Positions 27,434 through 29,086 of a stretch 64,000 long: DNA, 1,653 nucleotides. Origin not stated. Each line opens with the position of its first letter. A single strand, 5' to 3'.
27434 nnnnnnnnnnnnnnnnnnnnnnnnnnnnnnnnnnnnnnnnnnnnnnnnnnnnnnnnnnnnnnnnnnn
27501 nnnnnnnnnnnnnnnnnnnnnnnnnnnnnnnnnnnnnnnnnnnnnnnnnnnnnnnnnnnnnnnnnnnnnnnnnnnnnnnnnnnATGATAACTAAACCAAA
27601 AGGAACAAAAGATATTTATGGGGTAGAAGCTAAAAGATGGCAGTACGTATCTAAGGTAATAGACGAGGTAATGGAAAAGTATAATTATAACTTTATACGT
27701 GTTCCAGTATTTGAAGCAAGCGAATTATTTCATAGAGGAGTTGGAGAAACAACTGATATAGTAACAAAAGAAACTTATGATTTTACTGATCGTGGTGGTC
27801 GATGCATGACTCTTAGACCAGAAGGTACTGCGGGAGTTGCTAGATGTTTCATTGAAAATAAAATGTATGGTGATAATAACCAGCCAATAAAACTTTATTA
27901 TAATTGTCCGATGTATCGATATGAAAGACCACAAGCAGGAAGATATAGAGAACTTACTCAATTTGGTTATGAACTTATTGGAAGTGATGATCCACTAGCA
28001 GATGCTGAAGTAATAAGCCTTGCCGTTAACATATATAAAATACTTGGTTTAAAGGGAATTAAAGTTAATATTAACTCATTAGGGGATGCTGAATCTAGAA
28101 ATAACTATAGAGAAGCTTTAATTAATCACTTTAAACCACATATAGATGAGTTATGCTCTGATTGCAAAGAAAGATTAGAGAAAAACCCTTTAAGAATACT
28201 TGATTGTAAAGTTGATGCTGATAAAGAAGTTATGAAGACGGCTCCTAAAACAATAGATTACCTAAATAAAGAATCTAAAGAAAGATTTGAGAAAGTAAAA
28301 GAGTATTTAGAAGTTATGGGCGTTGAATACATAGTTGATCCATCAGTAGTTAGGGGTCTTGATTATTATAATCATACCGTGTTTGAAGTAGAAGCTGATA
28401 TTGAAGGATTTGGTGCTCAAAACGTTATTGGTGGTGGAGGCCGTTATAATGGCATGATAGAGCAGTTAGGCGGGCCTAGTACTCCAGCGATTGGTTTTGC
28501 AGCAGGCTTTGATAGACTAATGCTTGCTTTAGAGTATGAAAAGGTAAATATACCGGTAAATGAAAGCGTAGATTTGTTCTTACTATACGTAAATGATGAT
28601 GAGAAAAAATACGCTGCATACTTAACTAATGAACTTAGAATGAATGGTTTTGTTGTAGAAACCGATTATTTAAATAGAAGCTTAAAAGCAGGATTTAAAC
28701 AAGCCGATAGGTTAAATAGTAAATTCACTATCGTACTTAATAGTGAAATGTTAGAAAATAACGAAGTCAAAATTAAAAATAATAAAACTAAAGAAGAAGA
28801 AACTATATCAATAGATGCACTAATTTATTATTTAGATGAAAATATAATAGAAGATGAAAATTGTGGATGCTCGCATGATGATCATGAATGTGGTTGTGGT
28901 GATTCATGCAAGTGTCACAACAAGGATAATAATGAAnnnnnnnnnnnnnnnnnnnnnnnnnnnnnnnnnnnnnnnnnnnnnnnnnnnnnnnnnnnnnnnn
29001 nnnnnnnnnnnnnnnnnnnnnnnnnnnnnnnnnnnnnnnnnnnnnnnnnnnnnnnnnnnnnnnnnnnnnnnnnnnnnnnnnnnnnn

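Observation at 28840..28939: HisS carries a Cys/His-rich C-terminal extension (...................)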

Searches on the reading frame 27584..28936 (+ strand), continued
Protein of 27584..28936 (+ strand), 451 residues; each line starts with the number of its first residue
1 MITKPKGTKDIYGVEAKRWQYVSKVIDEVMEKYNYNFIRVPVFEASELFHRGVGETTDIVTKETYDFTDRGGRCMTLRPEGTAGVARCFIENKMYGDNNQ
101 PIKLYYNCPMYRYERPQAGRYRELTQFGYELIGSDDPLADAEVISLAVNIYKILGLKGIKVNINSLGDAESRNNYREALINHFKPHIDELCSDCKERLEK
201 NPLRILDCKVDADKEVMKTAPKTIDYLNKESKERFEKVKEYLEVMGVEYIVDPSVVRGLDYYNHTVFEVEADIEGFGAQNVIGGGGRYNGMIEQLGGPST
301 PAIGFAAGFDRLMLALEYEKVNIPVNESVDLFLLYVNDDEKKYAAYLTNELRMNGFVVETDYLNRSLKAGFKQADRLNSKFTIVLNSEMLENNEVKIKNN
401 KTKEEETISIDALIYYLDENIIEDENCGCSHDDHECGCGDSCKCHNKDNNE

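Call 51: find_homologous_proteins(query=P0285, max_evalue=1e-30)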
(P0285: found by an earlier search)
Query P0285 (474 aa): 8000 proteins with E <= 1e-30 among 8000 candidates; the best 120 are listed.
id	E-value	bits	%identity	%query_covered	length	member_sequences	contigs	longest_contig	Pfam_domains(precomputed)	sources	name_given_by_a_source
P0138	0.0e+0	1092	100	100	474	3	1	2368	PF13393.12,PF03129.26,PF01409.26,PF00587.31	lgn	-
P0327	8.0e-268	907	83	100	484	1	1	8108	PF13393.12,PF03129.26,PF01409.26,PF00587.31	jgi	jgi:histidyl-tRNA synthetase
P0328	5.3e-209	713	66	96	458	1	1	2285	PF13393.12,PF03129.26,PF00587.31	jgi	-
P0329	4.2e-204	697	64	99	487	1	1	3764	PF12745.13,PF13393.12,PF03129.26,PF00587.31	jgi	-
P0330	3.5e-203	694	63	99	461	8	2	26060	PF12745.13,PF13393.12,PF03129.26,PF01409.26,PF00587.31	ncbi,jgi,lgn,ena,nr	ncbi:MAG TPA: histidine--tRNA ligase [Firmicutes bacterium]|nr:histidine--tRNA ligase [Bacillota bac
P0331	1.2e-201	689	65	93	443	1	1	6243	PF13393.12,PF03129.26,PF00587.31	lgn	-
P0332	1.5e-194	666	67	89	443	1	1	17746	PF13393.12,PF03129.26,PF00587.31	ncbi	-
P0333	1.1e-175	603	-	-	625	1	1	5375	PF13393.12,PF03129.26,PF00587.31,PF00152.26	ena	-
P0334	2.1e-168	579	55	92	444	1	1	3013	PF13393.12,PF03129.26,PF00587.31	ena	-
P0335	8.1e-161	554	52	99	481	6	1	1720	PF13393.12,PF03129.26,PF00587.31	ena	-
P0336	4.6e-158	545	52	97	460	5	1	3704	PF13393.12,PF03129.26,PF00587.31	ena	-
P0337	7.7e-157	541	85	60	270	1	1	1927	PF13393.12,PF03129.26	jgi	jgi:histidyl-tRNA synthetase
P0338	1.5e-156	540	52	97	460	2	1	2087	PF13393.12,PF03129.26,PF00587.31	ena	-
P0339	1.0e-155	537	55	93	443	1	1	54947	PF13393.12,PF03129.26,PF00587.31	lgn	-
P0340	1.0e-155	537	57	88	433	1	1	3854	PF13393.12,PF03129.26,PF00587.31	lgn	-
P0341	1.8e-154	533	55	93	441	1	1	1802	PF13393.12,PF03129.26,PF00587.31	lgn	-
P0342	3.4e-154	532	51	96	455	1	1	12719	PF13393.12,PF03129.26,PF00587.31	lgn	-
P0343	3.7e-154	532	52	97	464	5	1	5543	PF13393.12,PF03129.26,PF00587.31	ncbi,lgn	-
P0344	1.5e-153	530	56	88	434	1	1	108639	PF13393.12,PF03129.26,PF00587.31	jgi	-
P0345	2.7e-153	529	54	97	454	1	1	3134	PF13393.12,PF03129.26,PF00587.31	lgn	-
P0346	4.0e-153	529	55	88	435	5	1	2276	PF13393.12,PF03129.26,PF00587.31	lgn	-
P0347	4.8e-153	529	53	94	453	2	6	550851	PF13393.12,PF03129.26,PF00587.31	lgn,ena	-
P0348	1.1e-152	527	55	94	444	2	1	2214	PF13393.12,PF03129.26,PF00587.31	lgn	-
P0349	1.2e-152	527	51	92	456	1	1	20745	PF13393.12,PF03129.26,PF00587.31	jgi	-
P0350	2.0e-152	527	55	93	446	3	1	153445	PF13393.12,PF03129.26,PF00587.31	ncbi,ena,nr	ncbi:MAG: histidine--tRNA ligase [Erysipelotrichales bacterium]|nr:histidine--tRNA ligase [Erysipelo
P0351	3.0e-152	526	52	92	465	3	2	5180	PF13393.12,PF03129.26,PF00587.31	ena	-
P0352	6.5e-152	525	54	93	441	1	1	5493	PF13393.12,PF03129.26,PF00587.31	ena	-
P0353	7.1e-152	525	52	91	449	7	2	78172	PF13393.12,PF03129.26,PF00587.31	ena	-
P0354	8.3e-152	525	56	90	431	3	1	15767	PF13393.12,PF03129.26,PF00587.31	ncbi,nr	ncbi:MAG: histidine--tRNA ligase [Firmicutes bacterium]|nr:histidine--tRNA ligase [Bacillota bacteri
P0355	9.2e-152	524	49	99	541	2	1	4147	PF13393.12,PF03129.26,PF00587.31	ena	-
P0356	4.0e-151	522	54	90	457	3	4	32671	PF13393.12,PF03129.26,PF01409.26,PF00587.31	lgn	-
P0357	7.8e-151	521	56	88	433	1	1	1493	PF13393.12,PF03129.26,PF00587.31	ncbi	-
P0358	3.2e-150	519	53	91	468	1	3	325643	PF13393.12,PF03129.26,PF00587.31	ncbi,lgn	-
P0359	3.3e-150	519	55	90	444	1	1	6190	PF13393.12,PF03129.26,PF00587.31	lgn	-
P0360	3.6e-150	519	47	100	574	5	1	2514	PF13393.12,PF03129.26,PF00587.31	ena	-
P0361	3.8e-150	519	47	100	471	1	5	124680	PF13393.12,PF03129.26,PF01409.26,PF00587.31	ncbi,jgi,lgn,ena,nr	ncbi:MAG TPA: histidine--tRNA ligase [Bacilli bacterium]|nr:histidine--tRNA ligase [Bacilli bacteriu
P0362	5.3e-149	515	51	97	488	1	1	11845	PF13393.12,PF03129.26,PF00587.31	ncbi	-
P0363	7.3e-149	515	48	98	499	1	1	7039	PF13393.12,PF03129.26,PF00587.31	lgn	-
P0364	7.4e-149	515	54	89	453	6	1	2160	PF13393.12,PF03129.26,PF00587.31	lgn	-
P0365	8.6e-149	515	52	95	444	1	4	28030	PF13393.12,PF03129.26,PF00587.31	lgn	-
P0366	1.5e-148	514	55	86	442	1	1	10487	PF13393.12,PF03129.26,PF00587.31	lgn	-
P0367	1.7e-148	514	53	92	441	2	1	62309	PF13393.12,PF03129.26,PF00587.31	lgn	-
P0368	2.7e-148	513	53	87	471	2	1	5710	PF13393.12,PF03129.26,PF00587.31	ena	-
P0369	2.8e-148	513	51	95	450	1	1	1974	PF13393.12,PF03129.26,PF00587.31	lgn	-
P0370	3.9e-148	512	48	100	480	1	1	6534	PF13393.12,PF03129.26,PF00587.31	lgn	-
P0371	6.6e-148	512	50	97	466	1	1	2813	PF13393.12,PF03129.26,PF00587.31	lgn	-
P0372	1.3e-147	511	50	88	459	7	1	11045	PF13393.12,PF03129.26,PF00587.31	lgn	-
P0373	1.4e-147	511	49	90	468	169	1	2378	PF12745.13,PF13393.12,PF03129.26,PF01409.26,PF00587.31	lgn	-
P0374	1.9e-147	510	53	95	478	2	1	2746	PF13393.12,PF03129.26,PF00587.31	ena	-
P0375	2.6e-147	510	49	96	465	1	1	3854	PF13393.12,PF03129.26,PF00587.31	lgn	-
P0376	3.6e-147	509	51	95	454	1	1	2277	PF13393.12,PF03129.26,PF00587.31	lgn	-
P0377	3.6e-147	509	49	94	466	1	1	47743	PF13393.12,PF03129.26,PF00587.31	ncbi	-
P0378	3.9e-147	509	52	100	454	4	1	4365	PF13393.12,PF03129.26,PF00587.31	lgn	-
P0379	4.9e-147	509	50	96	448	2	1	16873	PF13393.12,PF03129.26,PF00587.31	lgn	-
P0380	6.5e-147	508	56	85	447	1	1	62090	PF13393.12,PF03129.26,PF00587.31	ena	-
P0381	6.7e-147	508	51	92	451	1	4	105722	PF13393.12,PF03129.26,PF00587.31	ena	-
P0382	1.1e-146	508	55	84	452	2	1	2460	PF13393.12,PF03129.26,PF00587.31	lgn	-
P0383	1.2e-146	508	49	100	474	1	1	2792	PF13393.12,PF03129.26,PF01409.26,PF00587.31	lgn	-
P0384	1.4e-146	507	47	100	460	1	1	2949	PF13393.12,PF03129.26,PF00587.31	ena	-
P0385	1.9e-146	507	53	92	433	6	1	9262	PF13393.12,PF03129.26,PF00587.31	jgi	-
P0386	2.0e-146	507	51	93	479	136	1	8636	PF13393.12,PF03129.26,PF00587.31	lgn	-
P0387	2.1e-146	507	52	92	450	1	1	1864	PF13393.12,PF03129.26,PF00587.31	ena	-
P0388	2.3e-146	507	49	94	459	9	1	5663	PF13393.12,PF03129.26,PF00587.31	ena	-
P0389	2.3e-146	507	50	100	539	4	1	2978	PF13393.12,PF03129.26,PF00587.31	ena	-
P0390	2.4e-146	507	50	99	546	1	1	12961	PF13393.12,PF03129.26,PF00587.31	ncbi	-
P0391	2.5e-146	507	52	96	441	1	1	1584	PF13393.12,PF03129.26,PF00587.31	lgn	-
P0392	3.2e-146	506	51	92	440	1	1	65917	PF13393.12,PF03129.26,PF00587.31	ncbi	-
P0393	3.8e-146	506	50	98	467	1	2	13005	PF13393.12,PF03129.26,PF00587.31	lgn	-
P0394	4.1e-146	506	49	100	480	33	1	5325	PF13393.12,PF03129.26,PF00587.31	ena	-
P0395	4.2e-146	506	51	89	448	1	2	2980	PF13393.12,PF03129.26,PF00587.31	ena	-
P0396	4.7e-146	506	51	96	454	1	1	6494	PF13393.12,PF03129.26,PF00587.31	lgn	-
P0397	5.0e-146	505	53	88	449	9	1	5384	PF13393.12,PF03129.26,PF00587.31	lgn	-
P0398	5.4e-146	505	50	91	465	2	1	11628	PF13393.12,PF03129.26,PF00587.31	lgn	-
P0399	6.0e-146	505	49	99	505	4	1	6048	PF13393.12,PF03129.26,PF00587.31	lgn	-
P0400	9.1e-146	505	51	95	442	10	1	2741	PF13393.12,PF03129.26,PF00587.31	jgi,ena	jgi:histidyl-tRNA synthetase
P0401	1.1e-145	504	49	99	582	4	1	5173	PF13393.12,PF03129.26,PF00587.31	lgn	-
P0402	1.3e-145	504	51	93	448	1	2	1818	PF13393.12,PF03129.26,PF00587.31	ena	-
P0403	1.5e-145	504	53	95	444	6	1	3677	PF13393.12,PF03129.26,PF00587.31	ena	-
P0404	1.6e-145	504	50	96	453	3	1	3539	PF13393.12,PF03129.26,PF00587.31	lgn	-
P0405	4.0e-145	503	52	88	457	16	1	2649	PF13393.12,PF03129.26,PF00587.31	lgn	-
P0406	4.8e-145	502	54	93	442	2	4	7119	PF13393.12,PF03129.26,PF00587.31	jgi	jgi:histidyl-tRNA synthetase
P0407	5.0e-145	502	50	96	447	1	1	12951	PF13393.12,PF03129.26,PF00587.31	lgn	-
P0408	6.1e-145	502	50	89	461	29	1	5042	PF13393.12,PF03129.26,PF00587.31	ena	-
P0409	7.9e-145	502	53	88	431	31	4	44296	PF13393.12,PF03129.26,PF00587.31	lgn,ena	-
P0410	8.0e-145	502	50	95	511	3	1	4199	PF13393.12,PF03129.26,PF00587.31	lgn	-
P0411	8.0e-145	502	53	88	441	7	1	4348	PF13393.12,PF03129.26,PF00587.31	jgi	jgi:histidyl-tRNA synthetase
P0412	8.0e-145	502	52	88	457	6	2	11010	PF13393.12,PF03129.26,PF00587.31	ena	-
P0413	8.4e-145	501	50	92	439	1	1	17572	PF13393.12,PF03129.26,PF00587.31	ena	-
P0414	9.6e-145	501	51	92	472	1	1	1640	PF13393.12,PF03129.26,PF00587.31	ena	-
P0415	9.9e-145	501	53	86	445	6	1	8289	PF13393.12,PF03129.26,PF00587.31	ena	-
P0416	1.0e-144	501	50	93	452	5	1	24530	PF13393.12,PF03129.26,PF00587.31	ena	-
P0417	1.1e-144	501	51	96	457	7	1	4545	PF13393.12,PF03129.26,PF00587.31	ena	-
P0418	1.2e-144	501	49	99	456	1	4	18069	PF13393.12,PF03129.26,PF00587.31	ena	-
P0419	1.2e-144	501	52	89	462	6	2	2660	PF13393.12,PF03129.26,PF00587.31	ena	-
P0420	1.3e-144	501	52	95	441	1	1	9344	PF13393.12,PF03129.26,PF00587.31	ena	-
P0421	2.0e-144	500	50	88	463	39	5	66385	PF13393.12,PF03129.26,PF00587.31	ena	-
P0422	2.1e-144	500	51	95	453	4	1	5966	PF13393.12,PF03129.26,PF00587.31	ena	-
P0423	2.3e-144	500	51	95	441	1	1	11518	PF13393.12,PF03129.26,PF00587.31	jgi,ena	jgi:histidyl-tRNA synthetase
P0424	2.4e-144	500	47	99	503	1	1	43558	PF13393.12,PF03129.26,PF00587.31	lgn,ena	-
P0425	2.5e-144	500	51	99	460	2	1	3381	PF13393.12,PF03129.26,PF00587.31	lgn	-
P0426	2.5e-144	500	49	94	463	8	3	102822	PF13393.12,PF03129.26,PF00587.31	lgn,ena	-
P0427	2.6e-144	500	53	90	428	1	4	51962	PF13393.12,PF03129.26,PF00587.31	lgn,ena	-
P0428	2.8e-144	500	48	99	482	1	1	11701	PF13393.12,PF03129.26,PF00587.31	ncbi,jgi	jgi:histidyl-tRNA synthetase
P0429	3.0e-144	500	53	88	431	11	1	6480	PF13393.12,PF03129.26,PF00587.31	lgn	-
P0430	3.3e-144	499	52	95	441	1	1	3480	PF13393.12,PF03129.26,PF00587.31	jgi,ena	-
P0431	3.3e-144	499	51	95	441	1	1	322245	PF13393.12,PF03129.26,PF00587.31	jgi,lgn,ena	jgi:histidyl-tRNA synthetase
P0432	3.3e-144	499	50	98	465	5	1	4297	PF13393.12,PF03129.26,PF00587.31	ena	-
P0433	3.4e-144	499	51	90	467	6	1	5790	PF13393.12,PF03129.26,PF00587.31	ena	-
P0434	3.5e-144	499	49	98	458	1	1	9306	PF13393.12,PF03129.26,PF00587.31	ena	-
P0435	3.7e-144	499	48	98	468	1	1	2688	PF12745.13,PF13393.12,PF03129.26,PF01409.26,PF00587.31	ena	-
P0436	3.8e-144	499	50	100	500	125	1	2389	PF13393.12,PF03129.26,PF00587.31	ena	-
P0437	4.2e-144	499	49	94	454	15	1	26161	PF13393.12,PF03129.26,PF00587.31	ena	-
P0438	4.5e-144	499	52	92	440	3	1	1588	PF13393.12,PF03129.26,PF00587.31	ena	-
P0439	6.5e-144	499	52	89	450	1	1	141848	PF13393.12,PF03129.26,PF00587.31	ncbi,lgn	-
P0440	7.2e-144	498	52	97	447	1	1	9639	PF13393.12,PF03129.26,PF00587.31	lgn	-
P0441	7.4e-144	498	53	89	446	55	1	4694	PF13393.12,PF03129.26,PF00587.31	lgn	-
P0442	8.2e-144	498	55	88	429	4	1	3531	PF13393.12,PF03129.26,PF00587.31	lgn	-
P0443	8.7e-144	498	51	95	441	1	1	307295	PF13393.12,PF03129.26,PF00587.31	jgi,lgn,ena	jgi:histidyl-tRNA synthetase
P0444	8.7e-144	498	52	87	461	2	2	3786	PF13393.12,PF03129.26,PF00587.31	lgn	-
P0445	9.4e-144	498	50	96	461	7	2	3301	PF13393.12,PF03129.26,PF00587.31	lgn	-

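Call 56: find_encoding_contigs(protein=P0121, flank=5000, max_places=2)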
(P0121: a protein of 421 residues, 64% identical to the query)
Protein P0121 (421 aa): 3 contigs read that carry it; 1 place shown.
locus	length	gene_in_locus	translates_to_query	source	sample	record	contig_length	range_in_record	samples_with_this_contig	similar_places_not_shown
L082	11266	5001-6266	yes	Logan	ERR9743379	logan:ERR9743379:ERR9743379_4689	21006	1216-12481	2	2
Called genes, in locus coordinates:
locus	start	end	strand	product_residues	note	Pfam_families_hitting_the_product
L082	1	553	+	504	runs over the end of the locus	PF00246:Peptidase_M14 (faint)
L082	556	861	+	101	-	PF13797:Post_transc_reg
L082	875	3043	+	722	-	PF13328:HD_4, PF04607:RelA_SpoT, PF02824:TGS, PF19296:RelA_AH, PF28438:RelA_RIS, PF13291:ACT_4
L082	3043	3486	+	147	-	PF02580:Tyr_Deacylase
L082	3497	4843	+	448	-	-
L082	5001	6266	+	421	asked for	PF13393:tRNA-synt_His, PF00587:tRNA-synt_2b, PF03129:HGTP_anticodon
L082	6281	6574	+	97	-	-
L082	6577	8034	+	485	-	PF01425:Amidase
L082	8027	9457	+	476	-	PF02934:GatB_N, PF02637:GatB_Yqey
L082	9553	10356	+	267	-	-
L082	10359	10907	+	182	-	-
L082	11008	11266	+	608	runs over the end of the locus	PF01935:DUF87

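Call 69: predict_structure(alignment_id=A2)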
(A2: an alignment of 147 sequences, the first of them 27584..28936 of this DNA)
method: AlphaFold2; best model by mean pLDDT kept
length: 451 residues; sequences in the alignment: 147
mean_pLDDT: 83.6   pTM: 0.80
mean pLDDT of the five models: 83.6, 83.5, 82.7, 81.3, 81.3
residues with pLDDT >= 90: 249; 70-90: 124; 50-70: 44; < 50: 34
segments of 3 or more residues with pLDDT < 50: 425-451
pLDDT, mean of each block of 10 residues (from residue 1): 60 91 97 95 68 55 71 76 87 85 92 56 82 96 98 94 94 92 90 85 78 77 92 97 97 78 91 79 90 88 92 90 91 94 95 96 89 94 95 95 94 94 49 32 34 30
secondary structure, 60 per line:
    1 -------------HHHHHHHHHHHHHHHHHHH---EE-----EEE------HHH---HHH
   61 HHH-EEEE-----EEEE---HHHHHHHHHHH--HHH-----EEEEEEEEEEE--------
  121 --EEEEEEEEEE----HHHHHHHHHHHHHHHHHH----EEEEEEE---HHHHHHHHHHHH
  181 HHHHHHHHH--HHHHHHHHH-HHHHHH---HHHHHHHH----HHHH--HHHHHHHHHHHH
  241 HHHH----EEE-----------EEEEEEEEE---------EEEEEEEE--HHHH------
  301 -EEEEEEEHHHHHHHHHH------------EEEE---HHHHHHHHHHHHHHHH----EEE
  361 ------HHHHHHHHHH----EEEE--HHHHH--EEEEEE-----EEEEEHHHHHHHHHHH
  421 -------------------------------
elements in order: H14-32 E43-45 H58-63 E65-68 E74-77 H81-91 E102-112 E123-132 H137-154 E159-165 H169-189 H192-200 H202-207 H211-218 H223-226 H229-244 E249-251 E263-271 E281-288 H291-294 E302-308 H309-318 E331-334 H338-353 E358-360 H367-376 E381-384 H387-391 E394-399 E405-409 H410-420
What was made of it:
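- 28577..28840 (+): HGTP anticodon-binding domain (aa 332-419). Its last helix is aa 410-420, ending in the conserved YYLDE motif. AlphaFold helix 410-420 at pLDDT 94 (call 69).
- On Histidine--tRNA ligase (HisS, TIGR00442; class IIa aaRS): The AlphaFold core has mean pLDDT 83.6 (call 69).
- On SlyD/HspA/HypB/UreE-type unstructured metal-binding tails (a functional class, not a homology family): AlphaFold predicts coil at low confidence (call 69).
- AlphaFold with 147 sequences models the core well (mean pLDDT 83.6), and residues 425-451 are the only stretch of three or more residues below 50, as coil (call 69). AlphaFold shows no contact with the core (call 69). AlphaFold predicts coil at pLDDT about 30 while the core is confident (call 69).
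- Tried and rejected: I repeated it with 147 more diverse sequences (call 69).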

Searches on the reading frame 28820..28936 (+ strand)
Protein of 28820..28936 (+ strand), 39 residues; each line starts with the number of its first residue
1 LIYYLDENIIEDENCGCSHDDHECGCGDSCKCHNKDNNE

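Call 16: search_protein_families(library=pfam, proteins=[window:28820-28936:+], max_evalue=10)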
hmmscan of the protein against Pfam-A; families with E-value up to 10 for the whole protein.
seq(39 aa): 0 families
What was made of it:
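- No zinc-finger Pfam family is hit even at E up to 10 (call 16).
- Tried and rejected: Pfam on the tail also gave no hit (call 16).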

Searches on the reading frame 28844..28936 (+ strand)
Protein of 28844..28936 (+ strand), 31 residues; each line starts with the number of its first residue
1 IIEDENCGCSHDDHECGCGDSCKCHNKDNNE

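Call 17: search_solved_structures(query=window:28844-28936:+, max_evalue=10, show_alignments=3)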
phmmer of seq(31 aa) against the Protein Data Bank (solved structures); distinct sequences matched with E-value up to 10: 0.
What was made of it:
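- Tried and rejected: PDB sequence search with the tail gave no hit at E up to 10 (call 17).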
